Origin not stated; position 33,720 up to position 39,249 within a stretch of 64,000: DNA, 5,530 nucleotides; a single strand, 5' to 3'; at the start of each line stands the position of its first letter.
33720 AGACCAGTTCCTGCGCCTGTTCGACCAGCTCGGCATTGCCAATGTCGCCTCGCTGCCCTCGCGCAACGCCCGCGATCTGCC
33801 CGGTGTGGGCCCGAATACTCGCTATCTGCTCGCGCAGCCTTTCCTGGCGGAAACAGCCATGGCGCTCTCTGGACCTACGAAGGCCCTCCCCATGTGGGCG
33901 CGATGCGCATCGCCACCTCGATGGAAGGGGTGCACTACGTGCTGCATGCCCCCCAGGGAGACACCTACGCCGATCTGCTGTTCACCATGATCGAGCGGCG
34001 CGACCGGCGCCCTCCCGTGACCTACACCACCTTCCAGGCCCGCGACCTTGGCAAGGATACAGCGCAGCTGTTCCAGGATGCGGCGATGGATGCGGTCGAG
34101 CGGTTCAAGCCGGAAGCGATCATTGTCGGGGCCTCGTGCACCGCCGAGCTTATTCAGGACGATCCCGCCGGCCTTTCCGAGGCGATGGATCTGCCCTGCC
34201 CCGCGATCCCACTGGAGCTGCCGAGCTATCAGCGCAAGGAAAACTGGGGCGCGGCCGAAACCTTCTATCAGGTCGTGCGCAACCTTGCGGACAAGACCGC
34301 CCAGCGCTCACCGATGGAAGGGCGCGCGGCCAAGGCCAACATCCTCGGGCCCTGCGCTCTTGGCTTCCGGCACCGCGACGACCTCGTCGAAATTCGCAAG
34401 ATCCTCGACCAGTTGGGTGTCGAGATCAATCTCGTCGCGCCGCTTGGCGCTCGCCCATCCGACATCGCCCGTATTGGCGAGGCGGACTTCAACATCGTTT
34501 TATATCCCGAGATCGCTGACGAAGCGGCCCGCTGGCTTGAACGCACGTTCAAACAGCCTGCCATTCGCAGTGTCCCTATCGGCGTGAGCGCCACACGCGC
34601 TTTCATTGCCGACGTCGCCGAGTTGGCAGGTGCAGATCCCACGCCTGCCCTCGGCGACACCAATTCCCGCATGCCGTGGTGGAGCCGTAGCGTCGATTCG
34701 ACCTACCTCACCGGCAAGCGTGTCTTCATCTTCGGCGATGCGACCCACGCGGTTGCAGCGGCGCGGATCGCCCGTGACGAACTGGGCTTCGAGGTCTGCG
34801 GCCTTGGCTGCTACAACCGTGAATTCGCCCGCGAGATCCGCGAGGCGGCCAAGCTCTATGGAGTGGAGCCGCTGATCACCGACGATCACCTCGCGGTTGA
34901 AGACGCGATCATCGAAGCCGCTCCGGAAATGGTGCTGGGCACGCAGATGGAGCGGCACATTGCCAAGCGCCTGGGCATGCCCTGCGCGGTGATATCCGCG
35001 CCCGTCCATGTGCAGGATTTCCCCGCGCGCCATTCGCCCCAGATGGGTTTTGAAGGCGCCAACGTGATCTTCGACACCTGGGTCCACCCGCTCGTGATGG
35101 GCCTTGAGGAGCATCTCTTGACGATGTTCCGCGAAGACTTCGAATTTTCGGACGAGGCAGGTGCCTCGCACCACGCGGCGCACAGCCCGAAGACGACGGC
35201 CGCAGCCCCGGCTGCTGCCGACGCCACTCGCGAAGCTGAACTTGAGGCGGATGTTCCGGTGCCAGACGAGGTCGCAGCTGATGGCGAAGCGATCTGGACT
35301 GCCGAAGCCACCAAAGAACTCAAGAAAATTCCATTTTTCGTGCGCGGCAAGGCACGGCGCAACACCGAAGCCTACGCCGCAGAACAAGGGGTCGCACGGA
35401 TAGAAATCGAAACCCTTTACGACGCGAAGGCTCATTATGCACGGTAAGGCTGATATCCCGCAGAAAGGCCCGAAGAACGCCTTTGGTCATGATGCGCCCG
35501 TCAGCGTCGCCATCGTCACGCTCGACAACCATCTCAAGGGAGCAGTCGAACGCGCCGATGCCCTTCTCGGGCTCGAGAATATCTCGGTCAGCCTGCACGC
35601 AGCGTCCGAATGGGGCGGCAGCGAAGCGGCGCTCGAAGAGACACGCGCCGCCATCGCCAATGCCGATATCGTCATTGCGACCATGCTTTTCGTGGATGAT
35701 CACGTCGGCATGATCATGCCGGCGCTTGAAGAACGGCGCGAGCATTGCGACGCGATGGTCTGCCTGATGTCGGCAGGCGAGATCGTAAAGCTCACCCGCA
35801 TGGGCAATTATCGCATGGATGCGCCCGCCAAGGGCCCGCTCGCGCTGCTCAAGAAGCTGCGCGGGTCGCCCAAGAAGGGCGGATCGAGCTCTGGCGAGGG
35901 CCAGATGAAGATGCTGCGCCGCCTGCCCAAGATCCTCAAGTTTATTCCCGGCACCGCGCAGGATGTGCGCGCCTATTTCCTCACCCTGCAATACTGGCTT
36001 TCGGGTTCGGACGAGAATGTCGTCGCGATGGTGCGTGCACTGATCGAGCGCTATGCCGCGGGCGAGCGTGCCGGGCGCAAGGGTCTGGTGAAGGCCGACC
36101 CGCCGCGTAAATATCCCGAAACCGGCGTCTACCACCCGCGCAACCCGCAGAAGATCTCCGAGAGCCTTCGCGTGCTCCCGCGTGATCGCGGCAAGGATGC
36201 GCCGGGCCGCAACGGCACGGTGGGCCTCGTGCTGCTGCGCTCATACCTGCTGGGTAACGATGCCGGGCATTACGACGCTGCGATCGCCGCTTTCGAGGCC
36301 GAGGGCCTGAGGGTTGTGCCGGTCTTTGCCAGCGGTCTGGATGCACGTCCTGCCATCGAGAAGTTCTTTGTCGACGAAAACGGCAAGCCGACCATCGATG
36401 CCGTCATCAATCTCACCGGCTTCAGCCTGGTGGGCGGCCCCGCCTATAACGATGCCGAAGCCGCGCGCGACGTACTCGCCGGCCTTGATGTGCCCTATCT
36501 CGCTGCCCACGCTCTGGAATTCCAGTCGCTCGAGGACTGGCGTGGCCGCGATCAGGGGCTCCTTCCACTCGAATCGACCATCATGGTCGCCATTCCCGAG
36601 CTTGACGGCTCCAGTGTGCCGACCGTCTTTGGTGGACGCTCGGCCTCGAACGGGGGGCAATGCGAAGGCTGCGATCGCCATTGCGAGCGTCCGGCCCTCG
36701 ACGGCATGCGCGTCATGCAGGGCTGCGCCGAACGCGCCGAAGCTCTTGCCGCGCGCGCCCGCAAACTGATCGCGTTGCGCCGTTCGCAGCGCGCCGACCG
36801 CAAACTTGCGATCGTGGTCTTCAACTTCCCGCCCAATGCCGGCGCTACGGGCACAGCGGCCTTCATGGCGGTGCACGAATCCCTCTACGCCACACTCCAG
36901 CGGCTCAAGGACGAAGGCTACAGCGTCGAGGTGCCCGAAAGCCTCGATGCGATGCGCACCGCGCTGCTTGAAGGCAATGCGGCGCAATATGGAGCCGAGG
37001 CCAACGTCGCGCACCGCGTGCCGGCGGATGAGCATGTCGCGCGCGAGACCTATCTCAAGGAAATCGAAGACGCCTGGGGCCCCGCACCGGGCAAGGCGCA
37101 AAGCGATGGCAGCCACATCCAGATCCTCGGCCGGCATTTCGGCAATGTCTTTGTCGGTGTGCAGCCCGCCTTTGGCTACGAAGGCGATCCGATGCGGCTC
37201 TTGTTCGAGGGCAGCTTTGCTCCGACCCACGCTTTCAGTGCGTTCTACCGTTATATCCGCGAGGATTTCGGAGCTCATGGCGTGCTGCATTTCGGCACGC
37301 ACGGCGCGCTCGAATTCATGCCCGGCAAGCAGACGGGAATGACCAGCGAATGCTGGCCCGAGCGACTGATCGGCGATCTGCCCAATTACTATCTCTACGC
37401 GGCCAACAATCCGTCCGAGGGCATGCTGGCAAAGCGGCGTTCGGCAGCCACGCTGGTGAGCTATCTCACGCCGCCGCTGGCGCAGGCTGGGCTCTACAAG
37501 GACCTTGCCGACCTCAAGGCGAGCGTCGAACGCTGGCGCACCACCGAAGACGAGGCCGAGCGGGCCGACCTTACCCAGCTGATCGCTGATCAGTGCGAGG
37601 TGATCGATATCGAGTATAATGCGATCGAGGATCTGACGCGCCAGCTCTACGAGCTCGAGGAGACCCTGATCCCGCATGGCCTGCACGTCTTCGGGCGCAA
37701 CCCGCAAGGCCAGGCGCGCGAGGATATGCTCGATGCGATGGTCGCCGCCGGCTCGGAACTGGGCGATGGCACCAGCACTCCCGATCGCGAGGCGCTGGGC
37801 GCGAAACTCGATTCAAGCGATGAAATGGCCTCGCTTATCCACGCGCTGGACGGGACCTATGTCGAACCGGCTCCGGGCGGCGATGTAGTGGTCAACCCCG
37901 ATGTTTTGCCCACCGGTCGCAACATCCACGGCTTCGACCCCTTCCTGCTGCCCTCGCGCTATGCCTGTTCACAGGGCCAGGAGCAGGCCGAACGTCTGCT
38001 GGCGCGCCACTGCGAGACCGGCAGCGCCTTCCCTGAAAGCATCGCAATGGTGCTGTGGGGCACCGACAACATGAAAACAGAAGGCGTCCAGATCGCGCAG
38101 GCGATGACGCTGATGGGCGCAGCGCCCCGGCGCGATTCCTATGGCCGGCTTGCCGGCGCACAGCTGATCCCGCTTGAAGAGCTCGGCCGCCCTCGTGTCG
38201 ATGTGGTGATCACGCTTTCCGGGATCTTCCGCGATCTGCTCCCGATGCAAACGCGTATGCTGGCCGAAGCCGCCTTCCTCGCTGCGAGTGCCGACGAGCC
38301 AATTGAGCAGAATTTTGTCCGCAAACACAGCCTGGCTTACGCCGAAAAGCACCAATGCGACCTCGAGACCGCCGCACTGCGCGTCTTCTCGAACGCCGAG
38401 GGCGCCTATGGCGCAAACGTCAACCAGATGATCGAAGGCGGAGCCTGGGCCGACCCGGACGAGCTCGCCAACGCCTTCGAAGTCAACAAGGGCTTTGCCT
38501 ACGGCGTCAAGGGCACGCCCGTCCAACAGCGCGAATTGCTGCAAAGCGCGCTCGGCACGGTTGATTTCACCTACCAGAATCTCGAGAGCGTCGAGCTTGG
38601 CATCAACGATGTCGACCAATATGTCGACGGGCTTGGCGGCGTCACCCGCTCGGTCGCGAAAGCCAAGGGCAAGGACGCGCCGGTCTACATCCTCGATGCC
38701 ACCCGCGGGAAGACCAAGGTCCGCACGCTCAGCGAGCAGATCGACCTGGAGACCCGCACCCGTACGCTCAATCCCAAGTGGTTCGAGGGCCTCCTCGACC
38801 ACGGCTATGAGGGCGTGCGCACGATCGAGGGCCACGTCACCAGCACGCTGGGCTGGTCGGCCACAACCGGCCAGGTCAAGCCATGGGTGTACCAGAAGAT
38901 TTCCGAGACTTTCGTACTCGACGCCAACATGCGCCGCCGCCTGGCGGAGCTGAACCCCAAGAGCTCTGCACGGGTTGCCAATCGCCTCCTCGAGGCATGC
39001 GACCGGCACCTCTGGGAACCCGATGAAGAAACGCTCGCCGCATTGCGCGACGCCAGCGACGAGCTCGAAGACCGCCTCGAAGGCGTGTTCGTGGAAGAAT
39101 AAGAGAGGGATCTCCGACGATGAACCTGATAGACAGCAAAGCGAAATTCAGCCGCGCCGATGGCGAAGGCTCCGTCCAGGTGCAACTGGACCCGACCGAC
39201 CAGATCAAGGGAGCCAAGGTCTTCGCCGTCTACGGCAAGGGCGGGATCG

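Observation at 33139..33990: Dark protochlorophyllide reductase broken by a bchN-bchB deletion in an otherwise intact PGC: possible dependence on a light-driven POR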

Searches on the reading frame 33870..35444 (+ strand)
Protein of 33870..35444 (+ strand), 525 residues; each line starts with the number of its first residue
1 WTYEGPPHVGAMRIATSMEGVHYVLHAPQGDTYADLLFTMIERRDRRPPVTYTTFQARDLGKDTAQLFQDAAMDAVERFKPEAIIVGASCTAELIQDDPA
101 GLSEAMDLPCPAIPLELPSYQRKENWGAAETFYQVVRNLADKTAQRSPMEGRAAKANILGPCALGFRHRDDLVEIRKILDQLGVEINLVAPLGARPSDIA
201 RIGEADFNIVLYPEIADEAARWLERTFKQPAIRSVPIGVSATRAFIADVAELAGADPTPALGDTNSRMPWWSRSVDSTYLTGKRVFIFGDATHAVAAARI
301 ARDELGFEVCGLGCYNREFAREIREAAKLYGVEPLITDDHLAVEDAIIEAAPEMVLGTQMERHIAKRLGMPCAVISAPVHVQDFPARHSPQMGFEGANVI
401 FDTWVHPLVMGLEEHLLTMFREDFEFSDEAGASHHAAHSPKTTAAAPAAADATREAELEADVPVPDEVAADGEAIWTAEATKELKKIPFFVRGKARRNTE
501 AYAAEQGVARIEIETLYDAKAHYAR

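Call 8: search_protein_families(library=pfam, proteins=[window:33870-35444:+])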
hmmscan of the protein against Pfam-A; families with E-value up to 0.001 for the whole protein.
window:33870-35444:+ (525 aa): 2 families
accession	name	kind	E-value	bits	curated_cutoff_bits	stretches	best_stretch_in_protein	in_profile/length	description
PF00148.24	Oxidored_nitro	-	1.2e-83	281.7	28.6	1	7-408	2-398/399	Nitrogenase component 1 type Oxidoreductase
PF08369.16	PCP_red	-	3.4e-19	69.1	32.5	1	476-520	1-45/45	Proto-chlorophyllide reductase 57 kD subunit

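Call 9: find_related_loci(query=window:33870-35444:+, collection=genome_contigs, flank=6000)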
Query window:33870-35444:+ (525 aa) in genome_contigs; peptide patterns used: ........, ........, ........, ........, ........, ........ (x = any residue, [..] = any of these).
600 stretches matched a pattern (row limit reached: there are more); 586 encode a relative of the query (tblastn E <= 1e-3); the best 80 are kept; 80 distinct loci.
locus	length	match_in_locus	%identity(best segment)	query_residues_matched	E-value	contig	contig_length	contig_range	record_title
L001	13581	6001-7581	88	1-525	0e+0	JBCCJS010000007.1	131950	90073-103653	MAG: Pseudomonadota bacterium isolate P01_C01_bin.119 k141_992756_length_131950_cov_53.5543, whole genome shotgun sequen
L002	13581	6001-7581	84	1-525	0e+0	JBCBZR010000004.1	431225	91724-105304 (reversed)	MAG: Pseudomonadota bacterium isolate P01_A01_bin.120 k141_923704_length_431225_cov_77.0804, whole genome shotgun sequen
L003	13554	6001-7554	83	1-525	0e+0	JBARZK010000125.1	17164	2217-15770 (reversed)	MAG: Erythrobacter sp. isolate MFD12172_ilm_asm_bin5 k127_7468, whole genome shotgun sequence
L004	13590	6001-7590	83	1-525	0e+0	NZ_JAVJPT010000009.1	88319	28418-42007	MAG: Erythrobacter sp. isolate E1-EBD-20 k141_9156, whole genome shotgun sequence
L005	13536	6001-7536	83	1-525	0e+0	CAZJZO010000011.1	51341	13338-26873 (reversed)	MAG TPA_asm: uncultured Porphyrobacter sp. isolate SRP135972_co2_87 genome assembly, contig: NODE_197_length_51341_cov_1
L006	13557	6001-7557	84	1-525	0e+0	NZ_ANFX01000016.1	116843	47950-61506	Porphyrobacter sp. AAP82 Contig16, whole genome shotgun sequence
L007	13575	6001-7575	82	1-525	0e+0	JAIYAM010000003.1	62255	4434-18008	MAG: Erythrobacteraceae bacterium isolate D8_MAG_00085 pond_D8_MAG_00085_000000000018, whole genome shotgun sequence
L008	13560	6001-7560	81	1-525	0e+0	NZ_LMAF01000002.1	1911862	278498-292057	Erythrobacter sp. YT30 contig00002, whole genome shotgun sequence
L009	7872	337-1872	83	1-525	0e+0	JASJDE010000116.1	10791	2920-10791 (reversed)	MAG: Erythrobacter sp. isolate MO_188.B18 MO_188.c_7170, whole genome shotgun sequence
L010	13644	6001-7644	80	1-525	0e+0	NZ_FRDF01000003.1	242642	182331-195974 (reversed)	Erythrobacter sanguineus strain DSM 11032, whole genome shotgun sequence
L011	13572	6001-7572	81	1-525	0e+0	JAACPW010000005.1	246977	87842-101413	MAG: Sphingomonadales bacterium isolate CG_2015-02_63_24 CG_2015-02_scaffold_26, whole genome shotgun sequence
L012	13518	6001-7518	81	1-525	0e+0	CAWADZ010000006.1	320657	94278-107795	MAG: uncultured Alphaproteobacteria bacterium isolate MFD03250.bin.1.44 genome assembly, contig: contig_26631, whole gen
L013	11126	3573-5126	82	1-525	0e+0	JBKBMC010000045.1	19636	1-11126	MAG: Erythrobacter sp. isolate 21H_023.bin.12 NODE_46_length_19636_cov_5.220206, whole genome shotgun sequence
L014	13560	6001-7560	81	1-525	0e+0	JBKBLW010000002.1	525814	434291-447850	MAG: Erythrobacter sp. isolate 21I_069.bin.32 NODE_10_length_525814_cov_65.302798, whole genome shotgun sequence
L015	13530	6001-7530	79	1-525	0e+0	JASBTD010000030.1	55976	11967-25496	MAG: Erythrobacter sp. isolate BWSM_24 k141_82274, whole genome shotgun sequence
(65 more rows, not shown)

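Call 17: search_protein_families(library=ncbifam, max_evalue=1e-15, proteins=[window:33870-35444:+])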
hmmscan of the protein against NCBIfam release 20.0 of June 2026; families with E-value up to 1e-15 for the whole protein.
window:33870-35444:+ (525 aa): 4 families
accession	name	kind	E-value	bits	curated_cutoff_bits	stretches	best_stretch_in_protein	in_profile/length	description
NF002790.0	PRK02910.1-4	equivalog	9.5e-240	796.7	912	1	1-524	6-529/530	ferredoxin:protochlorophyllide reductase (ATP-dependent) subunit B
TIGR01278.1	DPOR_BchB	equivalog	3.8e-186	619.9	490.35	1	1-523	6-511/512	ferredoxin:protochlorophyllide reductase (ATP-dependent) subunit B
NF002789.0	PRK02910.1-3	equivalog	3.2e-130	435.5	509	1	1-522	6-532/535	ferredoxin:protochlorophyllide reductase (ATP-dependent) subunit B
TIGR02014.1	BchZ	equivalog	2.7e-23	82.6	529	1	10-362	13-343/468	chlorophyllide a reductase subunit Z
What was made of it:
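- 33870..35447 (+): bchB lacking its first 5 codons, its start codon and its ribosome-binding site. Otherwise full length (residues 6-end). TIGR01278 positions 6-511/512 (call 17).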

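Call 27: list_cluster_members(proteins=[P0001, window:33894-35444:+, window:39120-40013:+])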
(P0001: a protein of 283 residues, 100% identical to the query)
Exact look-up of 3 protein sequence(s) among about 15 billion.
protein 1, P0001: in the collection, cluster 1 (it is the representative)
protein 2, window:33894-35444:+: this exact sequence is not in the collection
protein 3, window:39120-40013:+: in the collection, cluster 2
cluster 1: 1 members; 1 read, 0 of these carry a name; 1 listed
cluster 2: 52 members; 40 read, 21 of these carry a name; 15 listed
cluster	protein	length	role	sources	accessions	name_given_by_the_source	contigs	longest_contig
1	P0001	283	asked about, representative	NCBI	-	-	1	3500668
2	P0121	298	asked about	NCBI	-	-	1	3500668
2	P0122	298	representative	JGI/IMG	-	-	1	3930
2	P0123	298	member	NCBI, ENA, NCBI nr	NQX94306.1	MAG: ferredoxin:protochlorophyllide reductase (ATP-dependent) iron-sulfur ATP-binding ... | ferredoxin:protochlorophyllide reductase (ATP-dependent) iron-sulfur ATP-binding protein ...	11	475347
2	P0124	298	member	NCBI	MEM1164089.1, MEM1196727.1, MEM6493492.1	MAG: ferredoxin:protochlorophyllide reductase (ATP-dependent) iron-sulfur ATP-binding ...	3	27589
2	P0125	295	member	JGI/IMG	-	light-independent protochlorophyllide reductase subunit L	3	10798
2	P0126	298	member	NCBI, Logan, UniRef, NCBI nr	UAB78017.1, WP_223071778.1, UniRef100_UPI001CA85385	ferredoxin:protochlorophyllide reductase (ATP-dependent) iron-sulfur ATP-binding protein ...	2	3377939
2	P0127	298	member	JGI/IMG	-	light-independent protochlorophyllide reductase subunit L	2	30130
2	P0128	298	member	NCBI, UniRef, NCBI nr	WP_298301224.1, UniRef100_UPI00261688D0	ferredoxin:protochlorophyllide reductase (ATP-dependent) iron-sulfur ATP-binding protein ...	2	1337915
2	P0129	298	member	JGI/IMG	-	light-independent protochlorophyllide reductase subunit L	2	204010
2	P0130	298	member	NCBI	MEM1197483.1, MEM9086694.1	MAG: ferredoxin:protochlorophyllide reductase (ATP-dependent) iron-sulfur ATP-binding ...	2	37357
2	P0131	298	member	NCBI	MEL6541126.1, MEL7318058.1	MAG: ferredoxin:protochlorophyllide reductase (ATP-dependent) iron-sulfur ATP-binding ...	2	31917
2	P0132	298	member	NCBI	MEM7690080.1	MAG: ferredoxin:protochlorophyllide reductase (ATP-dependent) iron-sulfur ATP-binding ...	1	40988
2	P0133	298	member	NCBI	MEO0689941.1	MAG: ferredoxin:protochlorophyllide reductase (ATP-dependent) iron-sulfur ATP-binding ...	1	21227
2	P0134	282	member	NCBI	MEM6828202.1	MAG: ferredoxin:protochlorophyllide reductase (ATP-dependent) iron-sulfur ATP-binding ...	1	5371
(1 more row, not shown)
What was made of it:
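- The contig is 3.5 Mb, so this is a finished-grade assembly (call 27).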

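Call 49: search_solved_structures(query=window:33870-35444:+, show_alignments=1, max_evalue=1e-10)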
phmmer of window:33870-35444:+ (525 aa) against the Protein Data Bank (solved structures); distinct sequences matched with E-value up to 1e-10: 13.
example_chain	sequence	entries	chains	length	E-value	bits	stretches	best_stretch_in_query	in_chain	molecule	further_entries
9buo_B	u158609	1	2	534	2.9e-240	801.3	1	1-525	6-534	Light-independent protochlorophyllide reductase subunit B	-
8vqh_B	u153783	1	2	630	4.8e-240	800.6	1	1-525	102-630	Light-independent protochlorophyllide reductase subunit B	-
8vqi_B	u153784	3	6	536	9.4e-240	799.6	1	1-525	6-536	Light-independent protochlorophyllide reductase subunit B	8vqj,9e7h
3aek_B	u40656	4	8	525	1.9e-216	722.8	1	1-525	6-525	Light-independent protochlorophyllide reductase subunit B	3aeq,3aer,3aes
3aet_B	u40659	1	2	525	2.6e-215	719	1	1-525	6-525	Light-independent protochlorophyllide reductase subunit B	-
3aeu_B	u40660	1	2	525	2.7e-215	718.9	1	1-525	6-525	Light-independent protochlorophyllide reductase subunit B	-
2ynm_D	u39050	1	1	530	3.2e-210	702.2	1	1-524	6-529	LIGHT-INDEPENDENT PROTOCHLOROPHYLLIDE REDUCTASE SUBUNIT B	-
9efu_B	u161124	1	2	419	5.3e-206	688.3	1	1-421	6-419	Light-independent protochlorophyllide reductase subunit B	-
2xdq_B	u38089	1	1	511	3.9e-96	325.8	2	1-420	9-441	LIGHT-INDEPENDENT PROTOCHLOROPHYLLIDE REDUCTASE SUBUNIT B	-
9spz_B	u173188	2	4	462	3.6e-12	48.8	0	206-407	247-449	Nitrogenase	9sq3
9p1x_B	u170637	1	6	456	5.2e-12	48.3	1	54-400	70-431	Nitrogenase molybdenum-iron protein beta chain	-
9d9u_C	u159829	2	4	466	5.9e-12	48.1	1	159-329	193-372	Nitrogenase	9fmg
1mio_B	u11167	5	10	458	4.8e-11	45.1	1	33-412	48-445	NITROGENASE MOLYBDENUM IRON PROTEIN (BETA CHAIN) | Nitrogenase molybdenum-iron protein beta chain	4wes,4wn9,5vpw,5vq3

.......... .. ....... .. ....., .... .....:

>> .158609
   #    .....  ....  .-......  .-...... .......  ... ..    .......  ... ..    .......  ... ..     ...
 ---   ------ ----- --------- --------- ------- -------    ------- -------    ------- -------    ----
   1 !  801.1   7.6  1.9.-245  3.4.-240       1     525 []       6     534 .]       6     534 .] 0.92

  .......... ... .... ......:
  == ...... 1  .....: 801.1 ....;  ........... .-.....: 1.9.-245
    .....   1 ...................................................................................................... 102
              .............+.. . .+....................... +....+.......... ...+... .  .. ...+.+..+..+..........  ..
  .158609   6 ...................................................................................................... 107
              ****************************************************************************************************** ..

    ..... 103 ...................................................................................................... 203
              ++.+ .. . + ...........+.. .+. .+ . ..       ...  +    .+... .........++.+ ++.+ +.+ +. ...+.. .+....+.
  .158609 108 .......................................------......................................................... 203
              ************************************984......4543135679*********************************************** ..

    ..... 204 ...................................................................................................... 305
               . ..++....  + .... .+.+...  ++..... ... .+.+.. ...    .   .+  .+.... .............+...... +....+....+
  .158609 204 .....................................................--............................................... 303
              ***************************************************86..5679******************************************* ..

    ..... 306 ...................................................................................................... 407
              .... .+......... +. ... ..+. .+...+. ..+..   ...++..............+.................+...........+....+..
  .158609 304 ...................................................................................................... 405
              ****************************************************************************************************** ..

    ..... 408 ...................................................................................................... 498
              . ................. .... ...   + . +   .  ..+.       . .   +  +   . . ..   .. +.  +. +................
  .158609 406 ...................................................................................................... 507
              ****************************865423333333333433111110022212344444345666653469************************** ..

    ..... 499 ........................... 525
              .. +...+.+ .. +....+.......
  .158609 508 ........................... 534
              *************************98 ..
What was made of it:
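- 33870..35447 (+): PDB 9buo_B residues 6-534 (call 49).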

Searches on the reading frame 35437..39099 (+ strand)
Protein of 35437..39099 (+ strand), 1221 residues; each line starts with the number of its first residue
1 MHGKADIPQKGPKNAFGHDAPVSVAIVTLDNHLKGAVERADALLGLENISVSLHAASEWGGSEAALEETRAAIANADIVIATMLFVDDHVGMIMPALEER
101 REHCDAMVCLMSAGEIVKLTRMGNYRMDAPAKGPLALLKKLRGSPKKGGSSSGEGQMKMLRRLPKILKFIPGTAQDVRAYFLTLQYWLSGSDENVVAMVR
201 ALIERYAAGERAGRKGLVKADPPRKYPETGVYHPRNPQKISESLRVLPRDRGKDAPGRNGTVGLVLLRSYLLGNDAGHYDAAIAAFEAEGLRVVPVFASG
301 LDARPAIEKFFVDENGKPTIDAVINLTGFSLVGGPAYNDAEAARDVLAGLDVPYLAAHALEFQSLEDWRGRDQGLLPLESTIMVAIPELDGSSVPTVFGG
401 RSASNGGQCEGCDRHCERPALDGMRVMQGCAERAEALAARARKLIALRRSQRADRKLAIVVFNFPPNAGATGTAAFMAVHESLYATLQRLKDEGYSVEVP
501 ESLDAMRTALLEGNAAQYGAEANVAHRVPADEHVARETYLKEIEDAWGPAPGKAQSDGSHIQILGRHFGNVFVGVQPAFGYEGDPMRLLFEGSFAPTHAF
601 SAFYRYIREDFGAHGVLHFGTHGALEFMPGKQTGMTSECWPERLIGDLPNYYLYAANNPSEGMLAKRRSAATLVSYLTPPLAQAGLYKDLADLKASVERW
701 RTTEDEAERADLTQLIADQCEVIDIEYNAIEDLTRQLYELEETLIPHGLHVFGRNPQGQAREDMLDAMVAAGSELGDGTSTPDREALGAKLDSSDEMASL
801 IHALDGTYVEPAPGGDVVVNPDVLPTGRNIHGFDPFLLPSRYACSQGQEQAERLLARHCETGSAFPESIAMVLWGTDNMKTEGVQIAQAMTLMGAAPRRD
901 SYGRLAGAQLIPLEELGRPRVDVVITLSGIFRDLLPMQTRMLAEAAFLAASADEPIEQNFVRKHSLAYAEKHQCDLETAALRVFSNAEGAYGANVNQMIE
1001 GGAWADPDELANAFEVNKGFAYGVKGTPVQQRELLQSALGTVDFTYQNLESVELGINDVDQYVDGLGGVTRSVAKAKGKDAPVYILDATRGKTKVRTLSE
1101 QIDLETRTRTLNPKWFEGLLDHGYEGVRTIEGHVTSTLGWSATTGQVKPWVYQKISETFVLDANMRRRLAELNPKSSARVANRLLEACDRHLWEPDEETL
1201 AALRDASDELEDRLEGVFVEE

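Call 8: search_protein_families(library=pfam, proteins=[window:35437-39099:+])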
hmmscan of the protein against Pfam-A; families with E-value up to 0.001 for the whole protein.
window:35437-39099:+ (1221 aa): 2 families
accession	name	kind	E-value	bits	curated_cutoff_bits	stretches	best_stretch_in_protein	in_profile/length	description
PF02514.21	CobN-Mg_chel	-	0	1081.8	24.5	2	185-774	2-603/1090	CobN/Magnesium Chelatase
PF11965.13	DUF3479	-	1.3e-50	172.1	27.4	1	24-181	2-159/159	Domain of unknown function (DUF3479)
